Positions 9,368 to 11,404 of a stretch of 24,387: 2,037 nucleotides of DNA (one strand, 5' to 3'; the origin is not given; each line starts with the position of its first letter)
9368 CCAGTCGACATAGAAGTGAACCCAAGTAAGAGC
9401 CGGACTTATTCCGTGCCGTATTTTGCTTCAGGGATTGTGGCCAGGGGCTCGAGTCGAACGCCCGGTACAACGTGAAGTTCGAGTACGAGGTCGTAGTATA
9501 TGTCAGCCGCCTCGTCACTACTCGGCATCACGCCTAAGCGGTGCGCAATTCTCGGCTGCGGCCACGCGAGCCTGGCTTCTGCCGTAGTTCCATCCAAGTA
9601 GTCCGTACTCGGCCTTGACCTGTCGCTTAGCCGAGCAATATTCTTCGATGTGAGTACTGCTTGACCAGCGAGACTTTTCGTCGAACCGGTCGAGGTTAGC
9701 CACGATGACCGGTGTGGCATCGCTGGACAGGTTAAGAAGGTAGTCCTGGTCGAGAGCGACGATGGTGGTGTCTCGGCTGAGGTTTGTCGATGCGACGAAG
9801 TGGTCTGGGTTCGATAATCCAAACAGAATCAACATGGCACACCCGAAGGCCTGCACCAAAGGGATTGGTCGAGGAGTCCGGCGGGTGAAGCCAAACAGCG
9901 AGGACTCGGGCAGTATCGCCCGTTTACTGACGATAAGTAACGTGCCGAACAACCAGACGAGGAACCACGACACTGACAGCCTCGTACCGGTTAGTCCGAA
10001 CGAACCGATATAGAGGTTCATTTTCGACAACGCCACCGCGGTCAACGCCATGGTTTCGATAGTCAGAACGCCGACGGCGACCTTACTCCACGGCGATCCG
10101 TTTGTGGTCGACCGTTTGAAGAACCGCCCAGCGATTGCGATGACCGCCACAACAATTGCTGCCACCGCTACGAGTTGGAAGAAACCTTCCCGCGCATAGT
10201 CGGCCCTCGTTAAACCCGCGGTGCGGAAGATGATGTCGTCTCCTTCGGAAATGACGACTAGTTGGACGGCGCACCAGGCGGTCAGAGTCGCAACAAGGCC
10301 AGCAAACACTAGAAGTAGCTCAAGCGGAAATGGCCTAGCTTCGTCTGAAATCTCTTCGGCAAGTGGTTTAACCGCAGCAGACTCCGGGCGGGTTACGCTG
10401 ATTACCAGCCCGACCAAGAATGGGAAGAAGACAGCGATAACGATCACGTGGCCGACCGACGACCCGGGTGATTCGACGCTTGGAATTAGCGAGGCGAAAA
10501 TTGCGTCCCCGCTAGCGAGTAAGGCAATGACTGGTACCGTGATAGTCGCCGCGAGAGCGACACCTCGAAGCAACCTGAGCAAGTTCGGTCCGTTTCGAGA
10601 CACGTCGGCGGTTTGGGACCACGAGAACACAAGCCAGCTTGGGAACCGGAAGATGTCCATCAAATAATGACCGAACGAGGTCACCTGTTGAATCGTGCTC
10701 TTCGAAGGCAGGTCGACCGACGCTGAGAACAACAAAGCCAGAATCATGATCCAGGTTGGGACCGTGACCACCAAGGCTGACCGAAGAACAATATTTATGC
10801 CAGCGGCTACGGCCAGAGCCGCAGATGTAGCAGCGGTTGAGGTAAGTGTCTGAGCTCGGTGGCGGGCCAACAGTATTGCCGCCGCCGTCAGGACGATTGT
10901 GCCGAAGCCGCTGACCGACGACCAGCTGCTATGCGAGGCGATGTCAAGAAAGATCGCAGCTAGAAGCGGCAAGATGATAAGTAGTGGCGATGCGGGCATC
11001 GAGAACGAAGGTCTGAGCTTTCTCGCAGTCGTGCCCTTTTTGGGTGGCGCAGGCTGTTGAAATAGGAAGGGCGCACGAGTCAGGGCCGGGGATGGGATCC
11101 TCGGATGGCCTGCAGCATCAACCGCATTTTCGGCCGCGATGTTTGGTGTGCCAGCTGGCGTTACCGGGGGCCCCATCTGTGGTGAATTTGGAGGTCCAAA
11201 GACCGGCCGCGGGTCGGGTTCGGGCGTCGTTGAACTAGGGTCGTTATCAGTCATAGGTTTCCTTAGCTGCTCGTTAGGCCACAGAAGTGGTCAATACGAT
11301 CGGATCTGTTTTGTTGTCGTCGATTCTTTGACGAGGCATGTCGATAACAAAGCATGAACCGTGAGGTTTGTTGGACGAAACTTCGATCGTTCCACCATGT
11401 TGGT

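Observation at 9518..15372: Envelope-sensing module: beta-propeller lipoprotein, response regulator, intramembrane-sensing kinase and Pro-rich polytopic membrane protein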

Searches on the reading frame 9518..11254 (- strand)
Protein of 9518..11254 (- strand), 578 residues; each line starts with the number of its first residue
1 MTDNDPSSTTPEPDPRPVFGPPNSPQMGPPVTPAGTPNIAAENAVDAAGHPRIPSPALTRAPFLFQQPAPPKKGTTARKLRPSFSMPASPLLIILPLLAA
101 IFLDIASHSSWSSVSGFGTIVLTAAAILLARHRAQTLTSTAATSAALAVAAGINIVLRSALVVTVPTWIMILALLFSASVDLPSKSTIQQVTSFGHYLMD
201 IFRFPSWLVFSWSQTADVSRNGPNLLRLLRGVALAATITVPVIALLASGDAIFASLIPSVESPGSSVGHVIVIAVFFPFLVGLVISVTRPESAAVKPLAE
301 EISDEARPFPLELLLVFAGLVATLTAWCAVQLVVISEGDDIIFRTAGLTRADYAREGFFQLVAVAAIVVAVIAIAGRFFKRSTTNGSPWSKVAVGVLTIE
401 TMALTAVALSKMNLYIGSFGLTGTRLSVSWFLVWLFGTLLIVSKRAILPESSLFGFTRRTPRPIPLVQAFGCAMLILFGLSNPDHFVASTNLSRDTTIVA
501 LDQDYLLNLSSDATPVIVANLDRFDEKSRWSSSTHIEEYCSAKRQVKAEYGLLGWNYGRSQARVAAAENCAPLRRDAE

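Call 4: search_protein_families(library=pfam, proteins=[window:9518-11254:-], max_evalue=0.01)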
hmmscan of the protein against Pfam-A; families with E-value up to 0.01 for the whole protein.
window:9518-11254:- (578 aa): 1 family
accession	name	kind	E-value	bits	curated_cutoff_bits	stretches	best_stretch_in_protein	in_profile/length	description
PF13687.11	DUF4153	-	8e-51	173.8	27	1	145-518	27-371/373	Domain of unknown function (DUF4153)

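Call 5: search_protein_families(library=ncbifam, proteins=[window:9518-11254:-], max_evalue=0.01)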
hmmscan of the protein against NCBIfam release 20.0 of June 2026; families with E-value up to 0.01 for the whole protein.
window:9518-11254:- (578 aa): 0 families

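Call 10: find_homologous_proteins(query=window:9518-11254:-)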
Query window:9518-11254:- (578 aa): 34 proteins with E <= 0.001 among 8000 candidates.
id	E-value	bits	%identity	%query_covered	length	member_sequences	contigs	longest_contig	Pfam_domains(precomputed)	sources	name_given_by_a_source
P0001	0.0e+0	1251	100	100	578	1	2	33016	PF13687.12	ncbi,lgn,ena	-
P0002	3.8e-178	612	55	99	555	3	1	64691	PF13687.12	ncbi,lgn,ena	-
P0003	1.9e-55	207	38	71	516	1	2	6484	PF13687.12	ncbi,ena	-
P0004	2.7e-43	167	32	83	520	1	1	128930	PF13687.12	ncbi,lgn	-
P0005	7.4e-37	145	32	80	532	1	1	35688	PF13687.12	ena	-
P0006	1.3e-33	135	34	57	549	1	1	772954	PF13687.12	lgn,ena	-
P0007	3.0e-29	120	31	67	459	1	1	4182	PF13687.12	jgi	jgi:hypothetical protein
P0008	1.8e-28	118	30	61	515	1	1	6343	PF13687.12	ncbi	-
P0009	1.8e-22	98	30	44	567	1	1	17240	PF13687.12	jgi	jgi:hypothetical protein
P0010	1.6e-20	91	34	50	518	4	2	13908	PF13687.12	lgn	-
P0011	2.8e-20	91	31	47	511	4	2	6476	PF13687.12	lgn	-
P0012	4.9e-20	90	35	40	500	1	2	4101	PF13687.12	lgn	-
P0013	1.5e-19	88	29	71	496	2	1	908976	PF13687.12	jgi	jgi:hypothetical protein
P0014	5.0e-19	86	31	55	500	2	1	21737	PF13687.12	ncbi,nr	ncbi:MAG: DUF4173 domain-containing protein [Actinomycetota bacterium]|nr:DUF4173 domain-containing 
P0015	1.3e-17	82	31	58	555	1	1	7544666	PF13687.12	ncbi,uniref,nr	ncbi:DUF4173 domain-containing protein [Micromonospora sp. WMMD956]|uniref:DUF4153 domain-containing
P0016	1.4e-15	75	29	52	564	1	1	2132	PF13687.12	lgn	-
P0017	2.5e-15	74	32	38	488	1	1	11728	PF13687.12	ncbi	-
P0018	3.2e-15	74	33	32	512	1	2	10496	PF13687.12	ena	-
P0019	5.8e-15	73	30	57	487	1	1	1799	PF13687.12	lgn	-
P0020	1.2e-14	72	31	59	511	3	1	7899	PF13687.12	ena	-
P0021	2.3e-14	71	31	55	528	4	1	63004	PF13687.12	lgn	-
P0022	3.2e-14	71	32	44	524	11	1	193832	PF13687.12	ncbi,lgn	-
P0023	1.1e-12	66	27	56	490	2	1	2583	PF13687.12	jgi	jgi:Domain of unknown function (DUF4173)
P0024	2.4e-12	64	31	57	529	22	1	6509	PF13687.12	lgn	-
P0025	2.0e-11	61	27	52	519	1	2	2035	PF13687.12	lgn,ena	-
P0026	2.5e-11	61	29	47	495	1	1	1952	PF13687.12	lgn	-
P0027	1.6e-10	58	33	30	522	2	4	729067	PF13687.12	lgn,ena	-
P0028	3.4e-8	51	28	56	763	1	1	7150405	PF13687.12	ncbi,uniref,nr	ncbi:protein of unknown function [Micromonospora rhizosphaerae]|uniref:Uncharacterized protein n=1 T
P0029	9.4e-8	49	34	44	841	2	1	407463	PF00672.31,PF02518.32,PF00512.32,PF13687.12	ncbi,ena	-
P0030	2.3e-7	48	30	46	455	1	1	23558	PF13687.12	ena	-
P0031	6.3e-7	47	42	16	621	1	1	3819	PF13687.12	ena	-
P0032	2.3e-6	45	24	48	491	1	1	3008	PF13687.12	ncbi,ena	-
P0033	4.8e-4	37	24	50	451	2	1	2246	PF13687.12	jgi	jgi:hypothetical protein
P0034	9.2e-4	36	28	37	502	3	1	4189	PF13687.12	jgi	jgi:hypothetical protein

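Call 11: find_encoding_contigs(protein=P0001, flank=10000, max_places=3)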
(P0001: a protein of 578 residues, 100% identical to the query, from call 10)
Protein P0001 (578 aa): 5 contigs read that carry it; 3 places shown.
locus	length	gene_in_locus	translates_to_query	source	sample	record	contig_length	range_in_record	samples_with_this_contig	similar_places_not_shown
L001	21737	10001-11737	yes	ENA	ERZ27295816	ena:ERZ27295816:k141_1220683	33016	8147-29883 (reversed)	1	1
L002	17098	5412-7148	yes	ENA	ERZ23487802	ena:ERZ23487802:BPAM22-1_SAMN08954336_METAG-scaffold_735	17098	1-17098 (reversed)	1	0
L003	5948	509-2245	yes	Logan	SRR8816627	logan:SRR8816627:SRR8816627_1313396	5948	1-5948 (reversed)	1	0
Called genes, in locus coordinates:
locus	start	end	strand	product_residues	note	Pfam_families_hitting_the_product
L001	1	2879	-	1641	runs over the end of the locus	PF12458:DUF3686, PF07728:AAA_5 (faint), PF25472:DUF7902, PF00004:AAA (weak)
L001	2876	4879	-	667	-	-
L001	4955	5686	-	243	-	-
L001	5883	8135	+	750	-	-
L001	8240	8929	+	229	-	PF00072:Response_reg, PF00486:Trans_reg_C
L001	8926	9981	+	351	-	PF00672:HAMP, PF00512:HisKA, PF13581:HATPase_c_2 (weak), PF02518:HATPase_c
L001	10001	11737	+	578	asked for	PF13687:DUF4153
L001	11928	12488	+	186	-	PF02627:CMD (faint)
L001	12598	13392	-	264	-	PF13847:Methyltransf_31, PF08241:Methyltransf_11, PF08242:Methyltransf_12, PF13649:Methyltransf_25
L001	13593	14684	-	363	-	-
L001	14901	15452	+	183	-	PF00106:adh_short, PF08659:KR, PF13561:adh_short_C2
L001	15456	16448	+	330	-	PF01636:APH, PF02958:EcKL, PF07914:DUF1679 (weak)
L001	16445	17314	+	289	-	PF00459:Inositol_P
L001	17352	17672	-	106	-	PF05437:AzlD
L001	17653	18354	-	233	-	PF03591:AzlC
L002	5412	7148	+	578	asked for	PF13687:DUF4153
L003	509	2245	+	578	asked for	PF13687:DUF4153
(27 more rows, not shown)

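Call 12: find_encoding_contigs(protein=P0002, flank=10000, max_places=3)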
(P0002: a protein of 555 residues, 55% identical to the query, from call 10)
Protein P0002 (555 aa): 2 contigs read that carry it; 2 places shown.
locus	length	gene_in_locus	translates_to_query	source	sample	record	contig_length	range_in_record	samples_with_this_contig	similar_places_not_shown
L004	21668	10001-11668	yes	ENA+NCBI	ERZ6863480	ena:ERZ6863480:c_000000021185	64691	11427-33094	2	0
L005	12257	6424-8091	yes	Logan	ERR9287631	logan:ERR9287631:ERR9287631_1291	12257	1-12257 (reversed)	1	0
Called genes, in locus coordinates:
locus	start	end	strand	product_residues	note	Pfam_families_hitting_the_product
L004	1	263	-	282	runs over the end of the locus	PF01416:PseudoU_synth_1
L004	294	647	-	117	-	PF01196:Ribosomal_L17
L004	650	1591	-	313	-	PF01193:RNA_pol_L, PF01000:RNA_pol_A_bac, PF03118:RNA_pol_A_CTD, PF26169:HHH_XRCC3_RpoA (weak)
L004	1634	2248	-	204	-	PF00163:Ribosomal_S4, PF01479:S4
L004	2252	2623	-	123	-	PF00411:Ribosomal_S11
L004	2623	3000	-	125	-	PF00416:Ribosomal_S13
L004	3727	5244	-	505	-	PF17900:Peptidase_M1_N, PF01433:Peptidase_M1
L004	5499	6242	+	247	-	-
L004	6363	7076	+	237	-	-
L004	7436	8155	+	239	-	-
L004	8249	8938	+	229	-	PF00072:Response_reg, PF00486:Trans_reg_C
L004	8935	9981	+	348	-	PF00672:HAMP, PF00512:HisKA, PF02518:HATPase_c, PF13581:HATPase_c_2 (weak)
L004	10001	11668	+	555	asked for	PF13687:DUF4153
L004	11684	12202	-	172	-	-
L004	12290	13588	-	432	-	PF01551:Peptidase_M23 (weak), PF13946:DUF4214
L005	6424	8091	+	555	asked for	PF13687:DUF4153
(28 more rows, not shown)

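Call 15: find_related_loci(query=A1, collection=genome_contigs, flank=10000)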
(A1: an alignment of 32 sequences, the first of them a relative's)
Query A1 (578 aa) in genome_contigs; peptide patterns used: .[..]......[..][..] (x = any residue, [..] = any of these).
600 stretches matched a pattern (row limit reached: there are more); 587 encode a relative of the query (tblastn E <= 1e-3); the best 80 are kept; 80 distinct loci.
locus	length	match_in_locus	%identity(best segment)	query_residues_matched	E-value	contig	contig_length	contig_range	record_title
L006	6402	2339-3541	38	146-556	3e-57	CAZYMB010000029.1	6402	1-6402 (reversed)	MAG TPA_asm: uncultured Acidimicrobiaceae bacterium isolate binchicken_co258_145 genome assembly, contig: NODE_9100_leng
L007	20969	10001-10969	32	247-574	5e-31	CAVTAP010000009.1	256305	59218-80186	MAG: uncultured Actinomycetota bacterium isolate MFD04651.bin.1.172 genome assembly, contig: contig_24398, whole genome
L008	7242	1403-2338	33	218-538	8e-30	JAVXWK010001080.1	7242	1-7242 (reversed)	MAG: Pseudonocardiales bacterium isolate BP_312 scaffold_1139239, whole genome shotgun sequence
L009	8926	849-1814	30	230-565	1e-29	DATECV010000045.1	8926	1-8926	MAG TPA_asm: Dehalococcoidia bacterium isolate SMAG_U8281 k141_1231823, whole genome shotgun sequence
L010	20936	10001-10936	32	218-538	1e-29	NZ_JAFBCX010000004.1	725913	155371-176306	Lentzea nigeriaca strain DSM 45680 Ga0453997_04, whole genome shotgun sequence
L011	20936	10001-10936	33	218-538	1e-28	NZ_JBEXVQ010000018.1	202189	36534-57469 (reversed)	Lentzea sp. NPDC005914 NPDC005914_7_F5.ctg-0018, whole genome shotgun sequence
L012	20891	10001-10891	32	228-529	2e-28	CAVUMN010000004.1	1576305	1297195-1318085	MAG: uncultured Actinomycetes bacterium isolate MFD04212.bin.2.108 genome assembly, contig: contig_657, whole genome sho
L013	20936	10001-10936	32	218-538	2e-28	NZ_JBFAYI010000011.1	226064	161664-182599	Lentzea sp. NPDC051838 NPDC051838_77_A2.ctg-0011, whole genome shotgun sequence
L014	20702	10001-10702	36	328-578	1e-27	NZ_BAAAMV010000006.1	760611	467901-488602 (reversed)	Nonomuraea bangladeshensis strain JCM 13930 sequence06, whole genome shotgun sequence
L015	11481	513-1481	33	245-576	2e-27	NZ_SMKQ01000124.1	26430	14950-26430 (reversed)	Nonomuraea terrae strain CH32 NODE_124_length_26430_cov_13.3987, whole genome shotgun sequence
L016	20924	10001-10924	33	210-529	3e-27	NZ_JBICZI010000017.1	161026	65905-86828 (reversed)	Streptomyces sp. NPDC048257 NPDC048257_33_H5.ctg-0017, whole genome shotgun sequence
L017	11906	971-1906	32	247-576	1e-26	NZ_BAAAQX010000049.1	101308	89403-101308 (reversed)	Nonomuraea monospora strain JCM 16114 sequence049, whole genome shotgun sequence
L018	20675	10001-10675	34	313-563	7e-26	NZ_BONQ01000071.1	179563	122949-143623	Dactylosporangium siamense strain NBRC 106093 sequence071, whole genome shotgun sequence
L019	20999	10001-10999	31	224-574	2e-26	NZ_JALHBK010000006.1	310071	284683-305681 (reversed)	Nonomuraea sp. 3-1Str NODE_6_length_310071_cov_84.195876, whole genome shotgun sequence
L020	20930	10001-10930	30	227-563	1e-25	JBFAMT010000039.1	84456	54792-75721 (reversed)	Actinosynnema sp. NPDC049800 NPDC049800_25_G8.ctg-0039, whole genome shotgun sequence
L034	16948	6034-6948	28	209-525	1e-24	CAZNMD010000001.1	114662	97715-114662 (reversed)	MAG TPA_asm: uncultured Candidatus Saccharibacteria bacterium isolate SRP287051_co1_29 genome assembly, contig: NODE_367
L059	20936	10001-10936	30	228-570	7e-23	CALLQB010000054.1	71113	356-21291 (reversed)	MAG: uncultured Acidimicrobiales bacterium isolate L2_Bin_METABAT__144_1 genome assembly, contig: c_000000905810, whole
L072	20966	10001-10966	29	230-569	2e-22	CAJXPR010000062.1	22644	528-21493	MAG TPA_asm: uncultured Gammaproteobacteria bacterium isolate SRR3933379_bin.1_MetaBAT_v2.12.1_MAG genome assembly, cont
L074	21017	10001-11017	30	229-576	2e-22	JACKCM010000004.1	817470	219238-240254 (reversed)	MAG: Candidatus Obscuribacterales bacterium isolate HK-STAS-CYAN-1 HK-STAS-CYAN-1_4, whole genome shotgun sequence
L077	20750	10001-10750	29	312-575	2e-22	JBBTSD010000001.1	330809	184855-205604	MAG: Patescibacteria group bacterium isolate H51-bin007_1 H51_bin007_1_000000000001, whole genome shotgun sequence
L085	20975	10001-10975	28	230-569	7e-22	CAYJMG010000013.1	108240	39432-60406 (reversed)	MAG TPA_asm: uncultured Dehalococcoidia bacterium isolate ERP124720_co1_124 genome assembly, contig: NODE_248_length_108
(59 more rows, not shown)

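Call 36: predict_structure(alignment_id=A1)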
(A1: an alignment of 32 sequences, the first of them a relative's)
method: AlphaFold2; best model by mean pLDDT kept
length: 578 residues; sequences in the alignment: 32
mean_pLDDT: 76.1   pTM: 0.75
mean pLDDT of the five models: 76.1, 72.9, 72.5, 71.8, 71.6
residues with pLDDT >= 90: 218; 70-90: 172; 50-70: 83; < 50: 105
segments of 3 or more residues with pLDDT < 50: 1-14, 16-29, 34-67, 209-222, 257-267, 295-305
pLDDT, mean of each block of 10 residues (from residue 1): 42 46 45 43 42 43 48 51 62 91 90 95 96 91 95 96 93 93 79 80 59 38 68 82 81 54 44 74 80 50 54 87 91 80 69 78 92 81 76 92 93 90 94 95 85 56 82 95 97 87 92 97 72 80 89 95 95 64
secondary structure, 60 per line:
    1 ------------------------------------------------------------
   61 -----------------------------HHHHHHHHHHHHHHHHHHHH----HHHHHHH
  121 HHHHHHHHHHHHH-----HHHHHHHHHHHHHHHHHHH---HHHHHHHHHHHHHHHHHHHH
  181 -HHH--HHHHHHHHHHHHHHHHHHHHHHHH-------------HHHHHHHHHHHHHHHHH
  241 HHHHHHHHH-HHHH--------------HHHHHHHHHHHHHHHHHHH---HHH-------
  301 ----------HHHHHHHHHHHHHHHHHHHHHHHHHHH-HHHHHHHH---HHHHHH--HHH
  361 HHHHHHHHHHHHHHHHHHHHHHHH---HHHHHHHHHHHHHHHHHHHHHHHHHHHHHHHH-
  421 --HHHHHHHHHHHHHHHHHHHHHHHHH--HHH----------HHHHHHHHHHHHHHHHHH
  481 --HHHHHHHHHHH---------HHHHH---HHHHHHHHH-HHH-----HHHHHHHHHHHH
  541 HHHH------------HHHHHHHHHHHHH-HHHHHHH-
elements in order: H90-109 H114-133 H139-157 H161-180 H187-210 H224-249 H251-254 H269-287 H311-337 H339-346 H350-355 H358-384 H388-419 H423-447 H463-480 H483-493 H503-507 H511-519 H529-544 H557-569 H571-577
